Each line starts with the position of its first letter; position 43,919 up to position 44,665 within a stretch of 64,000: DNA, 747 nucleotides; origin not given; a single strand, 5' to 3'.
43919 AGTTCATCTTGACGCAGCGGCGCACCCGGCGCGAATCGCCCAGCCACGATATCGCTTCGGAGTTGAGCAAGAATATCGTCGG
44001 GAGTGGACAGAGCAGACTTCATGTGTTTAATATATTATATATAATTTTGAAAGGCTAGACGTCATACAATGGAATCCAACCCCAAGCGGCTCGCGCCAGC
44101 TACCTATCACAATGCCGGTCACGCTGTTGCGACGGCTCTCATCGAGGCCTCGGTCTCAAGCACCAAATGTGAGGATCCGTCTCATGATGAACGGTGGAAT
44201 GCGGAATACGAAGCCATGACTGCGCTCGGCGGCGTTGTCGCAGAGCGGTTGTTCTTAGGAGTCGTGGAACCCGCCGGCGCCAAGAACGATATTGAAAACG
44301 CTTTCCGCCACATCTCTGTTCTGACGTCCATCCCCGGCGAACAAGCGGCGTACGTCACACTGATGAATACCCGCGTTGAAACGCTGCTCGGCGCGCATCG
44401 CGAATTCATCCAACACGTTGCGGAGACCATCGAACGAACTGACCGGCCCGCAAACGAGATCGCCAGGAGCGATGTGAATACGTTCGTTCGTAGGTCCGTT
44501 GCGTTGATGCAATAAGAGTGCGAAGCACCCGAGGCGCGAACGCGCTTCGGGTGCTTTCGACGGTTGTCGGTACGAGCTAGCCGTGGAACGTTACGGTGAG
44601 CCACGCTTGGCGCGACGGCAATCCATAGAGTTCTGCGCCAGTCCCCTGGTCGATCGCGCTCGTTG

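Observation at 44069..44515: Standalone FtsH-M41-like domain with HNxxH (catalytic Glu replaced by Asn), divergent from a GntR regulator that is translationally coupled to a PLDc_N mini-membrane protein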

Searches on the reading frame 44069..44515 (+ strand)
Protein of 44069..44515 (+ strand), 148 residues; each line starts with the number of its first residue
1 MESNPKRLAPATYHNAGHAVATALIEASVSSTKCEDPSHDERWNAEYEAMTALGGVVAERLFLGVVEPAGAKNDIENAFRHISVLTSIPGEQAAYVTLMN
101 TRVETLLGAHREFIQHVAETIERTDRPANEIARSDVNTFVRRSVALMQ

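Call 3: search_protein_families(library=pfam, proteins=[window:44069-44515:+], max_evalue=1)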
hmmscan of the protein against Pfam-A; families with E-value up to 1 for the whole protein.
window:44069-44515:+ (148 aa): 2 families
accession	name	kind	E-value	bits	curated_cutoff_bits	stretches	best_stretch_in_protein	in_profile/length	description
PF01434.24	Peptidase_M41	-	1.2e-05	25.8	29.9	1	47-78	64-94/191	Peptidase family M41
PF02789.23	Peptidase_M17_N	-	0.2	12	23.4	1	6-53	64-111/129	Cytosol aminopeptidase family, N-terminal domain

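Call 4: search_protein_families(library=ncbifam, proteins=[window:44069-44515:+], max_evalue=1)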
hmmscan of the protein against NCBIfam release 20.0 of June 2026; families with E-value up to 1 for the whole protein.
window:44069-44515:+ (148 aa): 1 family
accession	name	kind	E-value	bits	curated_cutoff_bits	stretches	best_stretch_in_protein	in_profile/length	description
TIGR01241.2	FtsH_fam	equivalog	0.00018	20.4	600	1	37-101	464-529/598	ATP-dependent zinc metalloprotease FtsH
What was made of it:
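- Checked: TIGR01241 FtsH gives E 1.8e-4 (call 4).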

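Call 5: search_solved_structures(query=window:44069-44515:+, max_evalue=10, show_alignments=3)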
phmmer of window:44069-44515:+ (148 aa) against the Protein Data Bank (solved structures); distinct sequences matched with E-value up to 10: 0.
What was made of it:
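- Tried and rejected: A single-sequence search of the 148-aa protein against PDB sequences found nothing, even at E up to 10 (call 5).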

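Call 6: find_homologous_proteins(query=window:44069-44515:+, max_evalue=0.001)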
Query window:44069-44515:+ (148 aa): 22 proteins with E <= 0.001 among 58 candidates.
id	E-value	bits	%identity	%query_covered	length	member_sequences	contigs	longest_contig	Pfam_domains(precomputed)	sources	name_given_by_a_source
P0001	2.0e-90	317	100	100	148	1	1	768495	PF01434.25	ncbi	-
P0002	5.2e-55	203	70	93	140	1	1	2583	-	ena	-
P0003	1.4e-51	192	65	92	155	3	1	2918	-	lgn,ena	-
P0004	1.9e-51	191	64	91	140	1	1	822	PF01434.25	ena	-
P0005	2.0e-51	191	66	92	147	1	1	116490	PF01434.25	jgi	jgi:hypothetical protein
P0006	3.9e-50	187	69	89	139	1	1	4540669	-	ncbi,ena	-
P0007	6.0e-49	183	68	87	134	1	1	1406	-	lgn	-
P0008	6.4e-49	183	68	86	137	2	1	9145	-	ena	-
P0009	9.1e-49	183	67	89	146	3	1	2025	-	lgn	-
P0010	1.5e-48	182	64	89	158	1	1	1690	-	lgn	-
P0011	2.6e-48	181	64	89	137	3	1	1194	-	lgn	-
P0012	3.7e-48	181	68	87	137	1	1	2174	-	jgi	jgi:hypothetical protein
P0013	1.0e-47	179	65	91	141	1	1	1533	PF01434.25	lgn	-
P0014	3.0e-47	178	68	85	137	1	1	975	-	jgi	jgi:hypothetical protein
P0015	6.4e-46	173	61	93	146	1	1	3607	-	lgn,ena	-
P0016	3.0e-45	171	61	89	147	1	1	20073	-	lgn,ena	-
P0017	2.3e-44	168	59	91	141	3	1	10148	PF01434.25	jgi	jgi:hypothetical protein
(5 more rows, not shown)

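Call 10: search_solved_structures(query=A1, max_evalue=10, show_alignments=3)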
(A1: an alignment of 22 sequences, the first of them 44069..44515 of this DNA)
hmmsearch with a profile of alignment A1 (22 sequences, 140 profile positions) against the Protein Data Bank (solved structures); distinct sequences matched with E-value up to 10: 7.
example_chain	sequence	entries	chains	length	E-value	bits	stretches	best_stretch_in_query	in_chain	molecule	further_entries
6nyy_A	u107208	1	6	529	0.21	14.5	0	5-25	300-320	AFG3-like protein 2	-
8vw9_A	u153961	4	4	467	0.29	14.1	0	46-78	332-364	ATP-dependent zinc metalloprotease FtsH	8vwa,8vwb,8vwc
2dhr_A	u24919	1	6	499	0.38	13.7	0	8-28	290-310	FtsH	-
4eiw_A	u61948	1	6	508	0.4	13.6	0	8-28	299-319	ATP-dependent zinc metalloprotease FtsH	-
2ce7_A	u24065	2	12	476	0.41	13.6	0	46-76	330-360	CELL DIVISION PROTEIN FTSH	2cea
3kds_E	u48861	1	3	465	0.41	13.6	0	46-76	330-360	Cell division protein FtsH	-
7u2p_A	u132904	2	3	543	0.58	13.1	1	89-133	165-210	Glucosyltransferase TcdA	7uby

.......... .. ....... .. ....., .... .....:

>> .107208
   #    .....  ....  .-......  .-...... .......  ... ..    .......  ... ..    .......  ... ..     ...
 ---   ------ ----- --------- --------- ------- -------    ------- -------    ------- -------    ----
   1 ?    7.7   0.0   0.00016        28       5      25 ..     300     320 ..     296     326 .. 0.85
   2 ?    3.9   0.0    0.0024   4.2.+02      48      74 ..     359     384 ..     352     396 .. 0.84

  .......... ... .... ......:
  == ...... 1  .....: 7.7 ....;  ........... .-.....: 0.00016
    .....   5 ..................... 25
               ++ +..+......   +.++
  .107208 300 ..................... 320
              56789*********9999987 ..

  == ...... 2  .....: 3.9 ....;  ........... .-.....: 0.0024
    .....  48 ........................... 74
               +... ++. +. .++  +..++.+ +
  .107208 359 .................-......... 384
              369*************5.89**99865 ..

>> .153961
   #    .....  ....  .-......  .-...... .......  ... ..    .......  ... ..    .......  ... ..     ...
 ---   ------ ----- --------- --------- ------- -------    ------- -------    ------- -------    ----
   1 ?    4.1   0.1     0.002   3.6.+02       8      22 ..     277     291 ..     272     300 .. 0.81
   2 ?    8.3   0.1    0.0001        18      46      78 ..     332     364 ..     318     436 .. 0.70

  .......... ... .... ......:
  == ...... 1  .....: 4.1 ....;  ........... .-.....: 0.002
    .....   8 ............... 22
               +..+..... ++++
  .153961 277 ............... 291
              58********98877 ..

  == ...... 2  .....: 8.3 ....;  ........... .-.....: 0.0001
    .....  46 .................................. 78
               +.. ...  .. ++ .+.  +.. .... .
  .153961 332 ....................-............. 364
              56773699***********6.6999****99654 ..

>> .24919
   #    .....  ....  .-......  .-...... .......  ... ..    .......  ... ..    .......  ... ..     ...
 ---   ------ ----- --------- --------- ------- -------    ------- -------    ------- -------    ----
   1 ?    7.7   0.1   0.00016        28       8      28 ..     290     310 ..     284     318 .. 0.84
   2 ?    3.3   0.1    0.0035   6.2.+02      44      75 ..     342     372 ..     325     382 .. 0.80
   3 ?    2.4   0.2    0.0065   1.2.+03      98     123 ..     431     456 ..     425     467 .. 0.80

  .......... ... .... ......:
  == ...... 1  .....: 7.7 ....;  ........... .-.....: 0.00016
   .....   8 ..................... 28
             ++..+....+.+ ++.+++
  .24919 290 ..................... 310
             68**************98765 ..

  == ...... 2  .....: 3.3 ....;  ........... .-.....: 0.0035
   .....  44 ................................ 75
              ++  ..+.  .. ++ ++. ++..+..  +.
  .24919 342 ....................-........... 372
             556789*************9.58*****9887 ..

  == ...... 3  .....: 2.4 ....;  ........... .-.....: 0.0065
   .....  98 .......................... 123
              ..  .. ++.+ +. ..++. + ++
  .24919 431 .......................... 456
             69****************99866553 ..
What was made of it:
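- Checked: Three colinear segments align, but the E-values are weak, 0.2-0.4 (call 10).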

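Call 11: find_encoding_contigs(protein=P0006, flank=6000, max_places=3)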
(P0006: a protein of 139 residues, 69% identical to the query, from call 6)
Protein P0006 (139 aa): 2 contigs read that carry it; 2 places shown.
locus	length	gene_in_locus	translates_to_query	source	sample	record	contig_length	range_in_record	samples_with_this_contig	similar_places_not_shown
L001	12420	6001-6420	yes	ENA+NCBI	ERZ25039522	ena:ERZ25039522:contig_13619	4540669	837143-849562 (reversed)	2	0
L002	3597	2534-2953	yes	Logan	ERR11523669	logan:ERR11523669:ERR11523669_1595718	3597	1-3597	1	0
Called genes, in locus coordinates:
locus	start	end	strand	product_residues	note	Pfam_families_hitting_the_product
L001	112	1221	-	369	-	PF01757:Acyl_transf_3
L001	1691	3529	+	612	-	-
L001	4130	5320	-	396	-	PF00155:Aminotran_1_2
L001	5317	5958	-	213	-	PF00392:GntR, PF07729:FCD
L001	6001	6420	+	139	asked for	-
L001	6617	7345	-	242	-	-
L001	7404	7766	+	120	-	-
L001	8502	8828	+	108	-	-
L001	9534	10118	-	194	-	-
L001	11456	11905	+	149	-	PF01381:HTH_3 (weak)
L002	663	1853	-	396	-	PF00155:Aminotran_1_2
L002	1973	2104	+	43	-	-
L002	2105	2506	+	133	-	-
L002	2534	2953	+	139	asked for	-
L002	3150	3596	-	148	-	?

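Call 12: find_encoding_contigs(protein=P0005, flank=6000, max_places=3)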
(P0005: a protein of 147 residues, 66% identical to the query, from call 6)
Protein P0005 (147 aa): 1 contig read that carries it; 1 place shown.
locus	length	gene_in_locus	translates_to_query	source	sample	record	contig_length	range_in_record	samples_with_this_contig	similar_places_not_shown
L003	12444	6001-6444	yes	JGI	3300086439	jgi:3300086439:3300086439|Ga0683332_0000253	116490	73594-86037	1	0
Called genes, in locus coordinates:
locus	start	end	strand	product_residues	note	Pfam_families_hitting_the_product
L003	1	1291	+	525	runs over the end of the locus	PF01266:DAO (weak), PF01593:Amino_oxidase, PF03486:HI0933_like (faint), PF07992:Pyr_redox_2 (faint), PF13450:NAD_binding_8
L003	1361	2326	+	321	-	PF00107:ADH_zinc_N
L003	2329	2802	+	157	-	-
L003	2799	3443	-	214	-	-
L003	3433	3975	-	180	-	PF04542:Sigma70_r2, PF08281:Sigma70_r4_2, PF04545:Sigma70_r4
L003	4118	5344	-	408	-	PF00450:Peptidase_S10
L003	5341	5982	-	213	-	PF00392:GntR, PF07729:FCD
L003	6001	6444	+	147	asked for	PF01434:Peptidase_M41 (faint)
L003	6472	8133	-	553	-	PF26549:Tricorn_N (weak), PF07676:PD40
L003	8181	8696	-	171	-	PF08808:RES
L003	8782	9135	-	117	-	PF09722:Xre_MbcA_ParS_C (weak)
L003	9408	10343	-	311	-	-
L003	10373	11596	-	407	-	PF00082:Peptidase_S8 (weak)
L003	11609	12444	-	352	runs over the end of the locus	-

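Call 13: find_encoding_contigs(protein=P0016, flank=6000, max_places=3)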
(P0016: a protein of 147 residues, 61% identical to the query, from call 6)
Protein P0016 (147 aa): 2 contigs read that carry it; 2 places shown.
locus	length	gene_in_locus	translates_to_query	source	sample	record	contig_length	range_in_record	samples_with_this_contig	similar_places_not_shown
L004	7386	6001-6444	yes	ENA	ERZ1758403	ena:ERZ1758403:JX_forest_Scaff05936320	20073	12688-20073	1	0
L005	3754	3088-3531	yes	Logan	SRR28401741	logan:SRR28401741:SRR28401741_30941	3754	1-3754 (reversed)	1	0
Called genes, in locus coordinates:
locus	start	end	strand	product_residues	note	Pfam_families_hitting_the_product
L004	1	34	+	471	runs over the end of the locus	-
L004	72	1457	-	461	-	PF04326:SLFN_AlbA_2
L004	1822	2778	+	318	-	-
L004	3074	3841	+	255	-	-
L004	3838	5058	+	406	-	PF14516:AAA_35 (weak)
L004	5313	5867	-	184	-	PF00392:GntR, PF13412:HTH_24 (faint), PF07729:FCD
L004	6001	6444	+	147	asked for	-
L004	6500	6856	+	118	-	-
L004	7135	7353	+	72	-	-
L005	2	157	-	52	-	?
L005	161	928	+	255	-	-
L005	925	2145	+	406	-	PF14516:AAA_35 (weak)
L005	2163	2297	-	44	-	-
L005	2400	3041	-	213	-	PF00392:GntR, PF13412:HTH_24 (faint), PF07729:FCD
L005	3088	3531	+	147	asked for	-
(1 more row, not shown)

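Call 14: predict_structure(alignment_id=A1)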
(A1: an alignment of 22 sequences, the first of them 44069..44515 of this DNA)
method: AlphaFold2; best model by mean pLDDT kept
length: 148 residues; sequences in the alignment: 22
mean_pLDDT: 91.7   pTM: 0.86
mean pLDDT of the five models: 91.7, 91.4, 91.4, 90.7, 89.6
residues with pLDDT >= 90: 121; 70-90: 13; 50-70: 11; < 50: 3
segments of 3 or more residues with pLDDT < 50: 1-3
pLDDT, mean of each block of 10 residues (from residue 1): 69 97 90 80 96 98 94 98 97 98 97 97 95 96 67
secondary structure, 60 per line:
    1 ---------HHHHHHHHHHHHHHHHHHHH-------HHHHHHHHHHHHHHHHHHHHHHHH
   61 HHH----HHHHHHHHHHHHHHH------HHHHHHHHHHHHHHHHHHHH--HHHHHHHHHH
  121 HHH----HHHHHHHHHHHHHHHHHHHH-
elements in order: H10-29 H37-63 H68-82 H89-108 H111-123 H128-147
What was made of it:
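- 44069..44515 (+): Gene for the 148-aa stand-alone, all-helical M41 (FtsH protease-domain) homologue, HNAGH subfamily. AF2 pLDDT 91.7 with six helices and no strands (call 14).
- On Peptidase M41 (FtsH protease domain) superfamily: The AF2 model has no strands (call 14).
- Checked: The AF2 model has pLDDT 91.7 (call 14).
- The AF2 model is confident (call 14).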

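Call 15: find_encoding_contigs(protein=P0017, flank=6000, max_places=3)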
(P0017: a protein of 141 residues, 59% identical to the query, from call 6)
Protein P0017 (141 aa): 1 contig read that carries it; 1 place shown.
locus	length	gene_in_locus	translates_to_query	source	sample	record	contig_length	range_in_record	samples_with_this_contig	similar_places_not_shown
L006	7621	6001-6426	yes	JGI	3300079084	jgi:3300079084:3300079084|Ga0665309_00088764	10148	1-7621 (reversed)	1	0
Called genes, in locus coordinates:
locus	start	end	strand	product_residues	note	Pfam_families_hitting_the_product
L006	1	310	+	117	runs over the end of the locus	PF01022:HTH_5 (weak), PF12840:HTH_20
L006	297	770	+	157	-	PF08327:AHSA1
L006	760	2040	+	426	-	PF03033:Glyco_transf_28, PF00201:UDPGT, PF06722:EryCIII-like_C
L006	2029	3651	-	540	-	PF07228:SpoIIE, PF13581:HATPase_c_2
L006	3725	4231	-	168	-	-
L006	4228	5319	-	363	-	PF00291:PALP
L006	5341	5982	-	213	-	PF00392:GntR, PF13545:HTH_Crp_2 (weak), PF07729:FCD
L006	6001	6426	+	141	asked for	PF01434:Peptidase_M41 (faint)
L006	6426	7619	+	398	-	?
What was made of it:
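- The variable neighbours are often enzymes of amino-acid or peptide metabolism (calls 11, 12, 15).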

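Call 16: find_encoding_contigs(protein=P0008, flank=6000, max_places=3)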
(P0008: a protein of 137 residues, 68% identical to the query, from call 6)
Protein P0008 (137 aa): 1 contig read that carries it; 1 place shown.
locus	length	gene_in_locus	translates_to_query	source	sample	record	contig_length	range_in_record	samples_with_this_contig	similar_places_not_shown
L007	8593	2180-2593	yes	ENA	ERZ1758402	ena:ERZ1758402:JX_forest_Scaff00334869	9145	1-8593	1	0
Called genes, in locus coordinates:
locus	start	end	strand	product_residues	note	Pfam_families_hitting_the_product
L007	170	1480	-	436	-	PF04185:Phosphoesterase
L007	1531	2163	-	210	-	PF00392:GntR, PF07729:FCD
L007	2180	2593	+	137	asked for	-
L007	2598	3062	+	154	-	PF13673:Acetyltransf_10, PF00583:Acetyltransf_1, PF13508:Acetyltransf_7, PF14542:Acetyltransf_CG (weak)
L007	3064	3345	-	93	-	PF12840:HTH_20 (weak)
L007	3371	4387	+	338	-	PF00892:EamA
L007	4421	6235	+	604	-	PF01558:POR, PF01855:POR_N, PF17147:PFOR_II (faint)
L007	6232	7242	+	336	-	PF02775:TPP_enzyme_C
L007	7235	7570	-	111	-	PF09685:MamF_MmsF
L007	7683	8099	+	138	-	-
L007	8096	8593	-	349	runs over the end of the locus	?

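Call 18: search_protein_representatives(alignment_id=A1)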
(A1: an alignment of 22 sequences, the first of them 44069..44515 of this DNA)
Query: 22 sequences, 140 profile positions. Proteins with E-value up to 0.001 (for the whole library): 103; up to 1e-10: 3; up to 1e-30: 2. The best 103 are listed.
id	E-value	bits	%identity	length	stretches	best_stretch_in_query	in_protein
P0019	4.5e-63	227.4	-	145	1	3-134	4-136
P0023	4.1e-34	133.5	-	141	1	5-131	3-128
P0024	1.8e-17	79.7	-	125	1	6-134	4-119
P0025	1.5e-10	57.2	-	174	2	36-126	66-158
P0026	1.1e-09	54.4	-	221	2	21-130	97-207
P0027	3.8e-09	52.6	-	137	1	6-128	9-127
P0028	1.3e-08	50.9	-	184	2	33-118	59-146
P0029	2.9e-08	49.8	-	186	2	36-119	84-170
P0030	3.0e-08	49.7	-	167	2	36-130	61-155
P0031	5.6e-08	48.9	-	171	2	35-137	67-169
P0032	5.7e-08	48.8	-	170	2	34-121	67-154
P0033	1.9e-07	47.2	-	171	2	38-123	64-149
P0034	2.2e-07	46.9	-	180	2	23-134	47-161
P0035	2.3e-07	46.9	-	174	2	33-109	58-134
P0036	2.4e-07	46.8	-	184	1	36-133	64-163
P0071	3.6e-05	39.7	-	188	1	5-134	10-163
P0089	1.7e-04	37.6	-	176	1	5-134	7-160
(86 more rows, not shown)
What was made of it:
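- On Stand-alone HEAGH M41-domain family of mobile elements: Profile search E 1e-10 to 1e-4 (call 18).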

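Call 20: fold_search(model_id=the predicted structure, library=pdb)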
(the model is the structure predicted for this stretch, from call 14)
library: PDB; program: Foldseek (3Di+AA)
matches with E <= 10: 316; with E <= 0.001: 0
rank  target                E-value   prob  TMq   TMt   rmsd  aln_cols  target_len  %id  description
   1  8vwb                  5.7e-03  1.00  0.68  0.27   9.1       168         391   23  CryoEM Structure of a FtsH Helical Assembly in the Aged State (released 2025-01-15)
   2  8vwc                  8.1e-03  1.00  0.62  0.25   9.0       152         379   24  CryoEM Structure of a FtsH Helical Assembly in the Aged State (released 2025-01-15)
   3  2ce7_D                1.1e-02  1.00  0.56  0.21   6.1       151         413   20  EDTA treated (released 2006-02-09)
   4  2ce7_B                1.1e-02  1.00  0.51  0.20   7.4       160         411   19  EDTA treated (released 2006-02-09)
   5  2ce7_E                1.6e-02  1.00  0.60  0.23   5.3       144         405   21  EDTA treated (released 2006-02-09)
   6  8vwa                  1.8e-02  1.00  0.57  0.23   9.9       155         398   21  CryoEM Structure of a FtsH Helical Assembly in the Presence of ATP (released 2025-01-15)
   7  3kds_E                1.9e-02  1.00  0.54  0.22   6.7       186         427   14  apo-FtsH crystal structure (released 2009-12-01)
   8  7zbh_B                1.9e-02  0.99  0.39  0.18   9.7       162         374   17  ATP-dependent zinc metalloprotease FtsH (BB0789) from Borrelia burgdorferi (released 2023-04-05)
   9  2ce7_F                2.0e-02  1.00  0.56  0.22   9.2       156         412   20  EDTA treated (released 2006-02-09)
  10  3kds_F                2.5e-02  1.00  0.64  0.24   7.0       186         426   18  apo-FtsH crystal structure (released 2009-12-01)
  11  7zbh_A                2.5e-02  0.97  0.35  0.18  10.6       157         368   16  ATP-dependent zinc metalloprotease FtsH (BB0789) from Borrelia burgdorferi (released 2023-04-05)
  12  8vw9                  2.8e-02  1.00  0.61  0.24   9.7       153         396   24  CryoEM Structure of a FtsH Helical Assembly in the Presence of ATP (released 2025-01-15)
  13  7zbh_K                3.1e-02  0.97  0.37  0.19  10.9       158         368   15  ATP-dependent zinc metalloprotease FtsH (BB0789) from Borrelia burgdorferi (released 2023-04-05)
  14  7zbh_F                3.4e-02  0.96  0.35  0.18  10.8       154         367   16  ATP-dependent zinc metalloprotease FtsH (BB0789) from Borrelia burgdorferi (released 2023-04-05)
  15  2ce7_A                3.6e-02  1.00  0.59  0.23   5.6       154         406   21  EDTA treated (released 2006-02-09)
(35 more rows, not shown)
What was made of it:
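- On Peptidase M41 (FtsH protease domain) superfamily: The Foldseek top 25 PDB hits are all M41 proteases (call 20).
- Checked: Foldseek gives FtsH, AFG3L2 or YME1 for its top 25 PDB hits (call 20).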

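Call 23: search_protein_families(library=pfam, proteins=[P0023, P0024, P0027, P0025, P0028, P0030, P0031, P0036, P0071, P0089], max_evalue=0.1)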
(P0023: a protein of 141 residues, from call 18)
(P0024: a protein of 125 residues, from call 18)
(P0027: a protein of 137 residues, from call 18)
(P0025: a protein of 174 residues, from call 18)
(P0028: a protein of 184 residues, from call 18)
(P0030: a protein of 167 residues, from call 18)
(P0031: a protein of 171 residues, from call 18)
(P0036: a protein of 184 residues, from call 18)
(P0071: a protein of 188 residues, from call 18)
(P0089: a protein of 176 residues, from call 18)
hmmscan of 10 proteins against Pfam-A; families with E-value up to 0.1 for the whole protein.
P0023 (141 aa): 1 family
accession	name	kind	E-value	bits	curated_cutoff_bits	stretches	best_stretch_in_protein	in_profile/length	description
PF01434.24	Peptidase_M41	-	0.021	15.1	29.9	0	7-23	12-28/191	Peptidase family M41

P0024 (125 aa): 0 families

P0027 (137 aa): 1 family
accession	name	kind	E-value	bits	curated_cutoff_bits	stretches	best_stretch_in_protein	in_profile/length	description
PF25252.1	DUF7854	-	0.08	13.5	32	0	75-118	10-52/81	Family of unknown function (DUF7854)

P0025 (174 aa): 1 family
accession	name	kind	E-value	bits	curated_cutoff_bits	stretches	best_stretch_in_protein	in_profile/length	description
PF01434.24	Peptidase_M41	-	2.7e-10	40.9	29.9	1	11-110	7-99/191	Peptidase family M41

P0028 (184 aa): 2 families
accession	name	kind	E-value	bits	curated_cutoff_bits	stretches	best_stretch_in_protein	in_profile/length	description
PF01434.24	Peptidase_M41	-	2.7e-11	44.1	29.9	1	6-102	5-95/191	Peptidase family M41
PF13398.12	Peptidase_M50B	-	0.093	12.9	26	0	11-37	24-50/201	Peptidase M50B-like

P0030 (167 aa): 3 families
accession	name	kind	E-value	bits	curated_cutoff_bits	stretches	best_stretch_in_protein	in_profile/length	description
PF01434.24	Peptidase_M41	-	3.8e-10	40.4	29.9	1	7-105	6-99/191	Peptidase family M41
PF13398.12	Peptidase_M50B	-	0.00075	19.7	26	1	9-39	22-52/201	Peptidase M50B-like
PF23379.1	DUF7096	-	0.023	15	27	1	115-159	109-153/208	Domain of unknown function (DUF7096)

P0031 (171 aa): 3 families
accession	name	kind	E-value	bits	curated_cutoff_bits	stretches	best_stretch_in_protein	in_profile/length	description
PF01434.24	Peptidase_M41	-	2.6e-11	44.2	29.9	1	15-109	9-96/191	Peptidase family M41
PF13398.12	Peptidase_M50B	-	0.0014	18.8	26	1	10-43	18-51/201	Peptidase M50B-like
PF02163.28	Peptidase_M50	-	0.0016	18.3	27.2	1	18-91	11-91/221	Peptidase family M50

P0036 (184 aa): 2 families
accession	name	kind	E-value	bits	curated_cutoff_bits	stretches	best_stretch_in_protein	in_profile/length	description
PF01434.24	Peptidase_M41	-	1.9e-10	41.3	29.9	1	9-107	6-98/191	Peptidase family M41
PF13398.12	Peptidase_M50B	-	0.0019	18.4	26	1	10-40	21-51/201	Peptidase M50B-like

P0071 (188 aa): 2 families
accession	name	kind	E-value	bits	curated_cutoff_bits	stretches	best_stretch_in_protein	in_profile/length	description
PF01434.24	Peptidase_M41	-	1e-10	42.2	29.9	1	12-105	10-97/191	Peptidase family M41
PF13398.12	Peptidase_M50B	-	0.025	14.7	26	1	15-39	27-51/201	Peptidase M50B-like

P0089 (176 aa): 3 families
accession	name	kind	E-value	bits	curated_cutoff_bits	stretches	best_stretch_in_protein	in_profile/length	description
PF01434.24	Peptidase_M41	-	5.9e-06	26.7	29.9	1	8-103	9-98/191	Peptidase family M41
PF13398.12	Peptidase_M50B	-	0.005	17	26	1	11-40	26-55/201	Peptidase M50B-like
PF02163.28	Peptidase_M50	-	0.018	14.8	27.2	1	11-35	11-35/221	Peptidase family M50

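Call 24: search_protein_families(library=padloc, proteins=[window:44069-44515:+, P0023, P0024, P0027, P0025, P0028, P0030, P0031, P0036, P0071], max_evalue=0.1)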
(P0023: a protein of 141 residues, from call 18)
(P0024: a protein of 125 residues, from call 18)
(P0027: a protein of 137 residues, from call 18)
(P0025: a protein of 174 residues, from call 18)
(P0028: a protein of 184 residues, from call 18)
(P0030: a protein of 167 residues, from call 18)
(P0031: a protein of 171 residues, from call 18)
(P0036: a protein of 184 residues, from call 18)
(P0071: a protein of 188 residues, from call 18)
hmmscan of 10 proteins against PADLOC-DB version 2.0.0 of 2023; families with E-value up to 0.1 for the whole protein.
window:44069-44515:+ (148 aa): 0 families

P0023 (141 aa): 0 families

P0024 (125 aa): 0 families

P0027 (137 aa): 0 families

P0025 (174 aa): 0 families

P0028 (184 aa): 0 families

P0030 (167 aa): 0 families

P0031 (171 aa): 0 families

P0036 (184 aa): 0 families

P0071 (188 aa): 0 families
